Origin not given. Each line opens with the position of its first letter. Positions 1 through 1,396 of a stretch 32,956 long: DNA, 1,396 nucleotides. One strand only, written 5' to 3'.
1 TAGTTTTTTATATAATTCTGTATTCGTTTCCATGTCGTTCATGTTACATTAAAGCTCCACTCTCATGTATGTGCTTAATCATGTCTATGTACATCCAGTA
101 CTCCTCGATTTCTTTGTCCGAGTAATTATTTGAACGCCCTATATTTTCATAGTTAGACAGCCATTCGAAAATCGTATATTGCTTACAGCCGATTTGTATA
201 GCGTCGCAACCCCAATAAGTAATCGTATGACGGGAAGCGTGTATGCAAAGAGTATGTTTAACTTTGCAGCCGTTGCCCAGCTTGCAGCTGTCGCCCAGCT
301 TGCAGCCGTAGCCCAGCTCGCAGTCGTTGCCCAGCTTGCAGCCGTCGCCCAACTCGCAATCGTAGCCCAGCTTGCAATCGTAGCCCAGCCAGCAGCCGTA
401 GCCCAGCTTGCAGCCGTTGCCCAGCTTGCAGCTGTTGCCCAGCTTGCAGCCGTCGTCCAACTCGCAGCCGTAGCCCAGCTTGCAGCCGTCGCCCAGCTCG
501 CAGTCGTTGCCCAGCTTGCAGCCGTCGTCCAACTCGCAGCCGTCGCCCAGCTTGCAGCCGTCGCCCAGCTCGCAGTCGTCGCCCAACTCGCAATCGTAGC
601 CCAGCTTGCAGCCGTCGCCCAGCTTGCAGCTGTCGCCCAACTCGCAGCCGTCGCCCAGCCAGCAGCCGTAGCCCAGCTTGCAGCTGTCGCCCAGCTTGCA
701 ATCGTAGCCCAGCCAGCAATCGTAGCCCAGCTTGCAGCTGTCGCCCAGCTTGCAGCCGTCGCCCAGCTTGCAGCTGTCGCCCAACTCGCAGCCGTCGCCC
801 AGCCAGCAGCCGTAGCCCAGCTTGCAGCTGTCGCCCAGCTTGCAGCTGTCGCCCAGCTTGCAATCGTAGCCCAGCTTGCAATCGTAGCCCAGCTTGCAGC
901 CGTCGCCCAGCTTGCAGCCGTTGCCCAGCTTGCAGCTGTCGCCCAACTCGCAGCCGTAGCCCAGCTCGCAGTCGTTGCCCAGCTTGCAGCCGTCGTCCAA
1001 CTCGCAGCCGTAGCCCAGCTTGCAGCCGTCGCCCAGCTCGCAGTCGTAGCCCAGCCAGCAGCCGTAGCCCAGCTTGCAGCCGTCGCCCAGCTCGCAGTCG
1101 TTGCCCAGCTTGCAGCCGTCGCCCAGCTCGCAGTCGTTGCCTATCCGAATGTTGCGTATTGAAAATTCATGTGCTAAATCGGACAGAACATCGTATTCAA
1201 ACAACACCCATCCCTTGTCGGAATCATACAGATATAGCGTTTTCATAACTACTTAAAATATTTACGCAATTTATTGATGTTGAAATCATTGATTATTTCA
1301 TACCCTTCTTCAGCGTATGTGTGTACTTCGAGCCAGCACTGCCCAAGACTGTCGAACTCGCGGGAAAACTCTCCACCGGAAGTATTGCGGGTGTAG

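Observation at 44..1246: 48 near-identical Cys-hexapeptide units (18-bp DNA repeat) forming a giant predicted beta-helix rod, co-transcribed with erf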

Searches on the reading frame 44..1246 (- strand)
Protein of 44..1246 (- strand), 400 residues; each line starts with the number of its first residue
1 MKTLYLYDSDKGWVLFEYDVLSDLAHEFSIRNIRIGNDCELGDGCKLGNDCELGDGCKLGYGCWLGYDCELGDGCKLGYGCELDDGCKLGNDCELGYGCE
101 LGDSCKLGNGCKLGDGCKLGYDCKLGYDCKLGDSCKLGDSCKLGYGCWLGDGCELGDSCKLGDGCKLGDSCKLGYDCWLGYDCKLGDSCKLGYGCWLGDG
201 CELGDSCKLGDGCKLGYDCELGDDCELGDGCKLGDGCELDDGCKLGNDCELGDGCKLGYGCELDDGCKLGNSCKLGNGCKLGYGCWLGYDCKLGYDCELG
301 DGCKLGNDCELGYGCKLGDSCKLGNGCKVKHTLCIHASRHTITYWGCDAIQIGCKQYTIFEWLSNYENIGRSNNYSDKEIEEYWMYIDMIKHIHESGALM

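Call 7: search_protein_families(library=pfam, proteins=[window:44-1246:-], max_evalue=0.01)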
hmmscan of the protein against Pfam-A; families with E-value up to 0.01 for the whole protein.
window:44-1246:- (400 aa): 4 families
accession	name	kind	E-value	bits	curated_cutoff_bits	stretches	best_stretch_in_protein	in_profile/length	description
PF00132.30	Hexapep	-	3.7e-63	207.2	27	9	32-66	1-35/36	Bacterial transferase hexapeptide (six repeats)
PF25084.1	LbH_EIF2B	-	4.9e-34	116.9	54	4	128-226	9-104/105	EIF2B subunit epsilon LbH domain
PF25087.1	GMPPB_C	-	0.00011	22.3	39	0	239-323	7-89/110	GMPPB C-terminal domain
PF14602.12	Hexapep_2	-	0.00027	21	27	0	300-327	5-30/34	Hexapeptide repeat of succinyl-transferase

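Call 8: search_protein_families(library=phrogs, proteins=[window:44-1246:-], max_evalue=0.01)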
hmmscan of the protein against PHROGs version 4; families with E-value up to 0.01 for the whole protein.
window:44-1246:- (400 aa): 3 families
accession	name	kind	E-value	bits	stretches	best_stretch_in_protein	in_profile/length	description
phrog_5353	-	unknown function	1.9e-79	267.8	4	203-396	65-249/256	-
phrog_2154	-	unknown function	3.3e-16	60.3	2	61-138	73-155/185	-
phrog_32789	-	unknown function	9.6e-12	46.1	1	340-396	2-55/60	-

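Call 12: find_homologous_proteins(query=window:44-1246:-)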
Query window:44-1246:- (400 aa): 687 proteins with E <= 0.001 among 8000 candidates; the best 120 are listed.
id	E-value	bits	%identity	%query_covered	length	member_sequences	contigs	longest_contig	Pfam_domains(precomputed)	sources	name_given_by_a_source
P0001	3.7e-61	226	41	71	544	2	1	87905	PF00132.31,PF25087.2,PF25084.2,PF21711.4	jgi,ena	-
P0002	2.6e-41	160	61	37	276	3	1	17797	PF00132.31,PF25087.2,PF25084.2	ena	-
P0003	1.0e-39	155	61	39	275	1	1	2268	PF00132.31,PF25087.2,PF25084.2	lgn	-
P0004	1.2e-36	145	59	37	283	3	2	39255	PF00132.31,PF25087.2,PF25084.2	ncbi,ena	-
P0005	1.6e-35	141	46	51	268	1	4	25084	PF00132.31,PF25087.2,PF25084.2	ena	-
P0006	4.2e-35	140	57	39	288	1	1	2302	PF00132.31,PF25087.2,PF25084.2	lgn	-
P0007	1.5e-32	131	57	34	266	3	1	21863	PF00132.31,PF25087.2,PF25084.2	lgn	-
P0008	6.1e-32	129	40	55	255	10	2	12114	PF00132.31,PF25087.2,PF25084.2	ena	-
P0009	7.5e-31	126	55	35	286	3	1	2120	PF14602.13,PF00132.31,PF25087.2,PF25084.2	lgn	-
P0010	4.9e-30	123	58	31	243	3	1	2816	PF00132.31,PF25087.2,PF25084.2,PF21711.4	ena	-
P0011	9.7e-30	122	68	26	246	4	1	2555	PF00132.31,PF25087.2,PF25084.2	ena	-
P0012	1.2e-29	122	48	44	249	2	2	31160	PF00132.31,PF25087.2,PF25084.2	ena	-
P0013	3.4e-29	120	60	33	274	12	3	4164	PF00132.31,PF25087.2,PF25084.2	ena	-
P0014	4.3e-28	117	55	32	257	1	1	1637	PF00132.31,PF25087.2,PF25084.2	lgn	-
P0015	5.4e-28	116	61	28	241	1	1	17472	PF00132.31,PF25087.2,PF25084.2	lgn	-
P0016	2.6e-27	114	55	32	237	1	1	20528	PF00132.31,PF25087.2,PF25084.2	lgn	-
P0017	4.9e-27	113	59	30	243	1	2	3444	PF00132.31,PF25087.2,PF25084.2,PF21711.4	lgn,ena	-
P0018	4.2e-26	110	67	26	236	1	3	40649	PF00132.31,PF25084.2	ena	-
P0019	5.7e-26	110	39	51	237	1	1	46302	PF00132.31,PF25087.2,PF25084.2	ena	-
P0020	6.1e-26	110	56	32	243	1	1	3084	PF00132.31,PF25087.2,PF25084.2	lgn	-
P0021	7.3e-26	109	39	51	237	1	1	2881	PF00132.31,PF25087.2,PF25084.2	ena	-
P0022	1.4e-25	108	58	28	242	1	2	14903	PF00132.31,PF25087.2,PF25084.2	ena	-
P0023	2.5e-25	107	51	33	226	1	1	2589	PF00132.31,PF25087.2,PF25084.2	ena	-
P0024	2.7e-25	107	39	51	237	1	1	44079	PF00132.31,PF25087.2,PF25084.2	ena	-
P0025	5.4e-25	106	46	33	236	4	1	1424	PF00132.31,PF25087.2,PF25084.2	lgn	-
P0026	3.1e-24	104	60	26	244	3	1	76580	PF00132.31,PF25087.2,PF25084.2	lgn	-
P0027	3.5e-24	104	60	27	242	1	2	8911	PF00132.31,PF25087.2,PF25084.2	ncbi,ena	-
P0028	5.1e-24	103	56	28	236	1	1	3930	PF00132.31,PF25087.2,PF25084.2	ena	-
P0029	9.4e-24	102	42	37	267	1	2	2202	PF00132.31,PF25087.2,PF25084.2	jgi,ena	-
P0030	1.1e-23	102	66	25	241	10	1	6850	PF00132.31,PF25087.2,PF25084.2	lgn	-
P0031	2.3e-23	101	72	19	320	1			PF00132.31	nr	nr:MAG TPA: hypothetical protein [Caudoviricetes sp.]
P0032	2.4e-23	101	59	25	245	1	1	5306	PF00132.31,PF25087.2,PF25084.2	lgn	-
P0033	3.6e-23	100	57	30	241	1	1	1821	PF00132.31,PF25087.2,PF25084.2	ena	-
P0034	5.3e-23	100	54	30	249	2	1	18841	PF00132.31,PF25087.2,PF25084.2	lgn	-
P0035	7.5e-23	99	55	31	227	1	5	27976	PF00132.31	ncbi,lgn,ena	-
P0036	1.2e-22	99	56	27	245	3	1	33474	PF00132.31,PF25087.2,PF25084.2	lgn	-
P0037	2.6e-22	98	46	28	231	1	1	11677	PF00132.31,PF25087.2,PF25084.2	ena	-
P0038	8.9e-22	96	46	32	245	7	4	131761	PF14602.13,PF00132.31,PF25087.2,PF25084.2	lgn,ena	-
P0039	5.5e-21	93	66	21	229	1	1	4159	PF00132.31,PF25087.2,PF25084.2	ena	-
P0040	1.1e-20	92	61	23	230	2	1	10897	PF00132.31,PF25084.2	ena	-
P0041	3.2e-20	91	64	22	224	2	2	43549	PF00132.31,PF25087.2,PF25084.2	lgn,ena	-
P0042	6.2e-20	90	61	21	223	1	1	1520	PF00132.31,PF25087.2,PF25084.2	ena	-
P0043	1.9e-19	88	58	26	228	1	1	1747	PF00132.31,PF25087.2,PF25084.2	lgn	-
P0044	3.2e-19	87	69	20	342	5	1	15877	PF00132.31,PF25087.2,PF25084.2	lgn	-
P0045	4.5e-19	87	43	39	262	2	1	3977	PF00132.31,PF25087.2,PF25084.2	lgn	-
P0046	7.0e-19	86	38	36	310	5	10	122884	PF00132.31,PF25087.2,PF25084.2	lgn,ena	-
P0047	1.0e-18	86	54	28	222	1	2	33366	PF00132.31,PF25087.2,PF25084.2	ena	-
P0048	1.2e-17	82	46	39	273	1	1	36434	PF00132.31,PF25084.2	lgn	-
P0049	2.9e-17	81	59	22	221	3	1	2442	PF00132.31,PF25087.2,PF25084.2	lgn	-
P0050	3.8e-17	81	55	21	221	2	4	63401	PF00132.31,PF25087.2,PF25084.2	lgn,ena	-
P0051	4.2e-17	80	59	22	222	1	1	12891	PF00132.31,PF25087.2,PF25084.2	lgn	-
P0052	1.3e-16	79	29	50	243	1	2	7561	PF14602.13,PF00132.31,PF25087.2,PF25084.2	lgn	-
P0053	1.2e-15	76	57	22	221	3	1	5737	PF00132.31,PF25087.2,PF25084.2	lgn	-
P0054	1.3e-15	75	61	22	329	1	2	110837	PF00132.31,PF25084.2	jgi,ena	jgi:carbonic anhydrase/acetyltransferase-like protein (isoleucine patch superfamily)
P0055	4.2e-15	74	52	24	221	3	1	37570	PF00132.31,PF25087.2,PF25084.2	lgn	-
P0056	5.8e-15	73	30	48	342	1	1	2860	PF14602.13,PF00132.31,PF04613.20,PF25087.2,PF25084.2,PF24894.2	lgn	-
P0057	1.6e-13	69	30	50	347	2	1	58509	PF14602.13,PF00132.31,PF04613.20,PF25087.2,PF25084.2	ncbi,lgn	-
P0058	2.1e-13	68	30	43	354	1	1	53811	PF14602.13,PF00132.31,PF04613.20,PF25087.2,PF25084.2,PF24894.2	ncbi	ncbi:MAG: UDP-3-O-(3-hydroxymyristoyl)glucosamine N-acyltransferase [Planctomycetota bacterium]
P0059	7.7e-13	66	24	63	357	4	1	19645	PF14602.13,PF00132.31,PF04613.20,PF25087.2,PF25084.2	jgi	-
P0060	2.2e-12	65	24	43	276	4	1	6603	PF00132.31,PF25087.2,PF25084.2,PF13720.12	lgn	-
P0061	5.8e-12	63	27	47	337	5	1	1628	PF14602.13,PF00132.31,PF04613.20,PF25087.2,PF25084.2,PF24894.2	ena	-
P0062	7.0e-12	63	28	43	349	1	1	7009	PF14602.13,PF00132.31,PF04613.20,PF25087.2,PF25084.2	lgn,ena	-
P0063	7.1e-12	63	29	40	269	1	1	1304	PF00132.31,PF25087.2,PF25084.2,PF13720.12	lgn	-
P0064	7.2e-12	63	60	16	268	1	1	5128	PF00132.31,PF25084.2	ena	-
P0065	9.7e-12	63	30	40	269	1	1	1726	PF00132.31,PF25087.2,PF25084.2,PF13720.12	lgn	-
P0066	9.8e-12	63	27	44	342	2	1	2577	PF14602.13,PF00132.31,PF04613.20,PF25087.2,PF25084.2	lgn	-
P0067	1.3e-11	62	25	46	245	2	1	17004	PF00132.31,PF25087.2,PF25084.2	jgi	jgi:acetyltransferase-like isoleucine patch superfamily enzyme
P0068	3.1e-11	61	25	56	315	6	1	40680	PF00132.31,PF25087.2,PF25084.2,PF13720.12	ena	-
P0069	3.6e-11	61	26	43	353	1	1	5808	PF14602.13,PF00132.31,PF04613.20,PF25087.2,PF25084.2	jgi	jgi:UDP-3-O-[3-hydroxymyristoyl] glucosamine N-acyltransferase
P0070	4.2e-11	61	27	46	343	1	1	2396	PF14602.13,PF00132.31,PF04613.20,PF25087.2,PF25084.2,PF24894.2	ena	-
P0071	4.7e-11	60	26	51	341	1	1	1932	PF14602.13,PF00132.31,PF04613.20,PF25087.2,PF25084.2,PF24894.2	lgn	-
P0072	5.3e-11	60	25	53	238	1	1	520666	PF14602.13,PF00132.31,PF25087.2,PF25247.2,PF25084.2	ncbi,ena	-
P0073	6.1e-11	60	25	52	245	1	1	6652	PF14602.13,PF00132.31,PF25087.2,PF25084.2,PF21711.4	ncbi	-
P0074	6.6e-11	60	26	46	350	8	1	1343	PF14602.13,PF00132.31,PF04613.20,PF25087.2,PF25084.2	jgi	jgi:UDP-3-O-[3-hydroxymyristoyl] glucosamine N-acyltransferase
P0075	6.6e-11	60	23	42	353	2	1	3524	PF00132.31,PF04613.20,PF25087.2,PF25084.2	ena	-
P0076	8.3e-11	60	29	31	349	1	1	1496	PF00132.31,PF04613.20,PF25087.2,PF25084.2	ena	-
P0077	8.5e-11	60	26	51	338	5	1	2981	PF14602.13,PF00132.31,PF04613.20,PF25087.2,PF25084.2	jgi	-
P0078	2.3e-10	58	29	32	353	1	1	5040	PF00132.31,PF04613.20,PF25087.2,PF25084.2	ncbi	-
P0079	2.6e-10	58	24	53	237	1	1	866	PF14602.13,PF00132.31,PF25087.2,PF25084.2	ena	-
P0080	3.2e-10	58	26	43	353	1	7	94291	PF14602.13,PF00132.31,PF04613.20,PF25087.2,PF25084.2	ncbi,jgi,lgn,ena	-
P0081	3.8e-10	57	29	32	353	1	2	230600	PF00132.31,PF04613.20,PF25087.2,PF25084.2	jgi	-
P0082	4.2e-10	57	27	43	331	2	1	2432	PF00132.31,PF04613.20,PF25087.2,PF25084.2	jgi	jgi:UDP-3-O-[3-hydroxymyristoyl] glucosamine N-acyltransferase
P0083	4.5e-10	57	26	47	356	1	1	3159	PF00132.31,PF04613.20,PF25087.2,PF25084.2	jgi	jgi:UDP-3-O-[3-hydroxymyristoyl] glucosamine N-acyltransferase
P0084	4.7e-10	57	28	37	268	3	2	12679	PF00132.31,PF25087.2,PF25084.2,PF13720.12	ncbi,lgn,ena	-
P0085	4.9e-10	57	26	44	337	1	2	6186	PF14602.13,PF00132.31,PF04613.20,PF25087.2,PF25084.2,PF24894.2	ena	-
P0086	5.9e-10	57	29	32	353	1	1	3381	PF00132.31,PF04613.20,PF25087.2,PF25084.2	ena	-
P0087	7.5e-10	56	24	64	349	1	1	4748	PF14602.13,PF00132.31,PF04613.20,PF25087.2,PF25084.2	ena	-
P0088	7.5e-10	56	24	64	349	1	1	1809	PF14602.13,PF00132.31,PF04613.20,PF25087.2,PF25084.2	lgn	-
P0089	8.4e-10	56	25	50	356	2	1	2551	PF14602.13,PF00132.31,PF04613.20,PF25087.2,PF25084.2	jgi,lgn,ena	-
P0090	9.3e-10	56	24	39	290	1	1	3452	PF00132.31,PF25087.2,PF25084.2,PF13720.12,PF21711.4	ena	-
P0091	1.0e-9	56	23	43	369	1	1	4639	PF00132.31,PF04613.20,PF25087.2,PF25084.2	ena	-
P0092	1.2e-9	56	27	43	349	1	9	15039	PF00132.31,PF04613.20,PF25087.2,PF25084.2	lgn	-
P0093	1.4e-9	56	24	64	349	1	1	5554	PF14602.13,PF00132.31,PF04613.20,PF25087.2,PF25084.2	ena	-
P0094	1.4e-9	56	26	43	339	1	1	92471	PF14602.13,PF00132.31,PF04613.20,PF25087.2,PF25084.2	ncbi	-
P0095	1.5e-9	55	26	50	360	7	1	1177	PF14602.13,PF00132.31,PF04613.20,PF25087.2,PF25084.2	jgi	-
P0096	1.6e-9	55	27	45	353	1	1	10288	PF00132.31,PF04613.20,PF25087.2,PF25084.2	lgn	-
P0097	1.7e-9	55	24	47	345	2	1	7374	PF00132.31,PF04613.20,PF25087.2,PF25084.2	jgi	-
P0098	1.7e-9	55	26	51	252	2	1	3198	PF00132.31,PF25087.2,PF25084.2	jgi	jgi:UDP-3-O-[3-hydroxymyristoyl] glucosamine N-acyltransferase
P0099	2.4e-9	55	26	53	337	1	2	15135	PF14602.13,PF00132.31,PF04613.20,PF25087.2,PF25084.2,PF24894.2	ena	-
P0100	2.4e-9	55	28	32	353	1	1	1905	PF00132.31,PF04613.20,PF25087.2,PF25084.2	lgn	-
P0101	2.5e-9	55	28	32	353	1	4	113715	PF00132.31,PF04613.20,PF25087.2,PF25084.2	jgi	-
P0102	2.6e-9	55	29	43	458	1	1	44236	PF00483.30,PF01128.26,PF14602.13,PF00132.31,PF25087.2,PF25084.2,PF12804.14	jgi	jgi:bifunctional UDP-N-acetylglucosamine pyrophosphorylase / glucosamine-1-phosphate N-acetyltransfe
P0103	2.9e-9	55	25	44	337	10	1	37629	PF14602.13,PF00132.31,PF04613.20,PF25087.2,PF25084.2,PF24894.2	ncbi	-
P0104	3.0e-9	54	25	43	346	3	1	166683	PF00132.31,PF04613.20,PF25087.2,PF25084.2,PF21711.4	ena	-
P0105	3.3e-9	54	27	52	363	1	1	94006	PF00132.31,PF04613.20,PF25087.2,PF25084.2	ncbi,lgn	-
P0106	3.4e-9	54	26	32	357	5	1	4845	PF00132.31,PF04613.20,PF25087.2,PF25084.2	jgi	jgi:UDP-3-O-[3-hydroxymyristoyl] glucosamine N-acyltransferase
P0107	3.7e-9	54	27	32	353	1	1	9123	PF00132.31,PF04613.20,PF25087.2,PF25084.2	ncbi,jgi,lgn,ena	-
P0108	3.7e-9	54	26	47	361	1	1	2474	PF14602.13,PF00132.31,PF04613.20,PF25087.2,PF25084.2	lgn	-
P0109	4.1e-9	54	31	35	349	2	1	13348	PF14602.13,PF00132.31,PF04613.20,PF25087.2,PF25084.2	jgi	jgi:UDP-3-O-[3-hydroxymyristoyl] glucosamine N-acyltransferase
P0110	4.3e-9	54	22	61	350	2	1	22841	PF00132.31,PF04613.20,PF25087.2,PF25084.2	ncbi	ncbi:MAG: UDP-3-O-(3-hydroxymyristoyl)glucosamine N-acyltransferase, partial [Sedimentisphaerales ba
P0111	4.5e-9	54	25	56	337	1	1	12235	PF14602.13,PF00132.31,PF04613.20,PF25087.2,PF25084.2,PF24894.2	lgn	-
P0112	4.5e-9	54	26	53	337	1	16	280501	PF14602.13,PF00132.31,PF04613.20,PF25087.2,PF25084.2,PF24894.2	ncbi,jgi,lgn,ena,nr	ncbi:MAG: UDP-3-O-(3-hydroxymyristoyl)glucosamine N-acyltransferase [Alphaproteobacteria bacterium]|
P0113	4.7e-9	54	25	56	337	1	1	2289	PF14602.13,PF00132.31,PF04613.20,PF25087.2,PF25084.2,PF24894.2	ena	-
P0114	4.7e-9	54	25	56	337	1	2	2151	PF14602.13,PF00132.31,PF04613.20,PF25087.2,PF25084.2,PF24894.2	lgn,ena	-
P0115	4.8e-9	54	26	53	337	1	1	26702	PF14602.13,PF00132.31,PF04613.20,PF25087.2,PF25084.2,PF24894.2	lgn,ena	-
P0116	4.8e-9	54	25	55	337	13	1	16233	PF14602.13,PF00132.31,PF04613.20,PF25087.2,PF25084.2,PF24894.2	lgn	-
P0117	5.0e-9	54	25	56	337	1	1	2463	PF14602.13,PF00132.31,PF04613.20,PF25087.2,PF25084.2,PF24894.2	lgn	-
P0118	5.1e-9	54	25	53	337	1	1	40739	PF14602.13,PF00132.31,PF04613.20,PF25087.2,PF25084.2,PF24894.2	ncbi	-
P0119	5.1e-9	54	28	44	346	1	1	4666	PF14602.13,PF00132.31,PF04613.20,PF25087.2,PF25084.2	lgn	-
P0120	5.2e-9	54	26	53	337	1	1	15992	PF14602.13,PF00132.31,PF04613.20,PF25087.2,PF25084.2,PF24894.2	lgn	-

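Call 13: search_dna_similar(query=window:44-1246:-, collection=phages, mode=protein, max_rows=40)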
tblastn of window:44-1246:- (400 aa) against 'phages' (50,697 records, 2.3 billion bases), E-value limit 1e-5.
Records with a match: 70; places in all: 90; records where one place covers at least 80% of the query: 2.
Best place of each record, by identity: 60-80% 1; <60% 69.
By first word of the organism name: Flavobacterium 51; Aeromonas 9; Bacteriophage 3; Shewanella 2; Ralstonia 2; Ruminococcus 1; Salmonella 1; Mycobacterium 1.
By host as written in the record: Flavobacterium columnare 45; - 11; Aeromonas salmonicida 5; Aeromonas hydrophila 3; Ralstonia pseudosolanacearum I-33 (MT009) 2; [Ruminococcus] gnavus ATCC 29149 1; Aeromonas hydrophila BIOTECH 10089 1; Homo sapiens 1; and 1 more.
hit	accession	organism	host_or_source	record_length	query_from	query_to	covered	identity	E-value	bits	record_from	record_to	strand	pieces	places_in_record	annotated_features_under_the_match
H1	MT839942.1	Bacteriophage sp.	human fecal samples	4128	1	400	94%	66.9%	2e-53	520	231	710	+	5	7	record has no annotation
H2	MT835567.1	Bacteriophage sp.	human fecal samples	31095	1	399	43%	59.5%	4e-28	204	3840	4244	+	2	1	record has no annotation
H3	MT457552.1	Shewanella phage Thanatos-1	water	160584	28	381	89%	27.4%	3e-11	139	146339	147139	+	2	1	hypothetical protein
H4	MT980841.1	Ruminococcus phage phiRM10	[Ruminococcus] gnavus ATCC 29149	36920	40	318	70%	34.5%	6e-23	214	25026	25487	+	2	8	gp34: hypothetical protein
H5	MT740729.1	Ralstonia phage Bakoly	Ralstonia pseudosolanacearum I-33 ...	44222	4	301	73%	31.8%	4e-6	109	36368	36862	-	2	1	hypothetical protein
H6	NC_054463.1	Ralstonia phage Bakoly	Ralstonia pseudosolanacearum I-33 ...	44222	4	301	73%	31.8%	4e-6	109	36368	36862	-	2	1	hypothetical protein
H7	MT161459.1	Aeromonas phage Ahp1_CNU-2021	Aeromonas hydrophila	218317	37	337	75%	25.3%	2e-15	163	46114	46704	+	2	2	hypothetical protein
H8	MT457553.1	Shewanella phage Thanatos-2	water from a small stream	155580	81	362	71%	24.5%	7e-8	61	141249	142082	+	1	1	hypothetical protein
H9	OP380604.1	Aeromonas phage avDM12-TAAL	Aeromonas hydrophila BIOTECH 10089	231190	84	325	61%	23.4%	3e-8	123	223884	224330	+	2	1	hypothetical protein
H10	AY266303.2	Aeromonas phage Aeh1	Aeromonas hydrophila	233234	35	323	61%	22.7%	1e-7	114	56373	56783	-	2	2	hypothetical protein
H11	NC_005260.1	Aeromonas phage Aeh1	Aeromonas hydrophila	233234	35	323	61%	22.7%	1e-7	114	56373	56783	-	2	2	hypothetical protein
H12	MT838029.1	Bacteriophage sp.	human fecal samples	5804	17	228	53%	23.1%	3e-7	59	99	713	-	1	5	record has no annotation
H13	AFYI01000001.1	Salmonella enterica subsp. enterica serovar Infantis str. ...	Homo sapiens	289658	50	227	45%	19.9%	8e-7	57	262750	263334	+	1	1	UDP-3-O-[3-hydroxymyristoyl] glucosamine N-acyltransferase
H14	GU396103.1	Aeromonas phage PX29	Aeromonas salmonicida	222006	140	277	35%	24.3%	3e-6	56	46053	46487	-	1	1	conserved hypothetical protein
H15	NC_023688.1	Aeromonas phage PX29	Aeromonas salmonicida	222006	140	277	35%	24.3%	3e-6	56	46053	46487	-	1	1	hypothetical protein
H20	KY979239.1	Flavobacterium phage V156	Flavobacterium columnare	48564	1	119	30%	26.2%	6e-8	61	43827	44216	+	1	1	hypothetical protein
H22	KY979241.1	Flavobacterium phage V165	Flavobacterium columnare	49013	1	119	30%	26.2%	6e-8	61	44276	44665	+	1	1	hypothetical protein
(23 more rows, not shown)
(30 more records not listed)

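Call 18: get_annotated_region(hit=H1, flank=5000)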
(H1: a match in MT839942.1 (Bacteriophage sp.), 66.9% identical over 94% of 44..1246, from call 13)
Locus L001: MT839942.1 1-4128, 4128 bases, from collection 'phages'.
description: UNVERIFIED: Bacteriophage sp. clone scaffold_15249 genomic sequence.
organism: Bacteriophage sp. (NCBI taxid 38018)
taxonomy: Viruses
host: -; source: human fecal samples; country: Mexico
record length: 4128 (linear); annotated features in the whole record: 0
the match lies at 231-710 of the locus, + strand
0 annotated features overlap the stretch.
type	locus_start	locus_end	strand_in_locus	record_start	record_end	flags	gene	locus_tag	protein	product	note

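Call 19: get_annotated_region(hit=H2, flank=6000)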
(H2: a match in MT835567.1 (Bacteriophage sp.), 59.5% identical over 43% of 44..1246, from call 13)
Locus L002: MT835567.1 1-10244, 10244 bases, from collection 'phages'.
description: UNVERIFIED: Bacteriophage sp. clone scaffold_192 genomic sequence.
organism: Bacteriophage sp. (NCBI taxid 38018)
taxonomy: Viruses
host: -; source: human fecal samples; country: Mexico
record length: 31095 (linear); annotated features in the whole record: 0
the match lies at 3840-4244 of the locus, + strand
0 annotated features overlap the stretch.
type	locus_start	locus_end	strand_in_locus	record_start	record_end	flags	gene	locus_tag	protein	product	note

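Call 27: find_encoding_contigs(protein=window:44-1246:-, flank=3000, max_places=6)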
Protein window:44-1246:- (400 aa): no gene with exactly this product is on record in the collection.
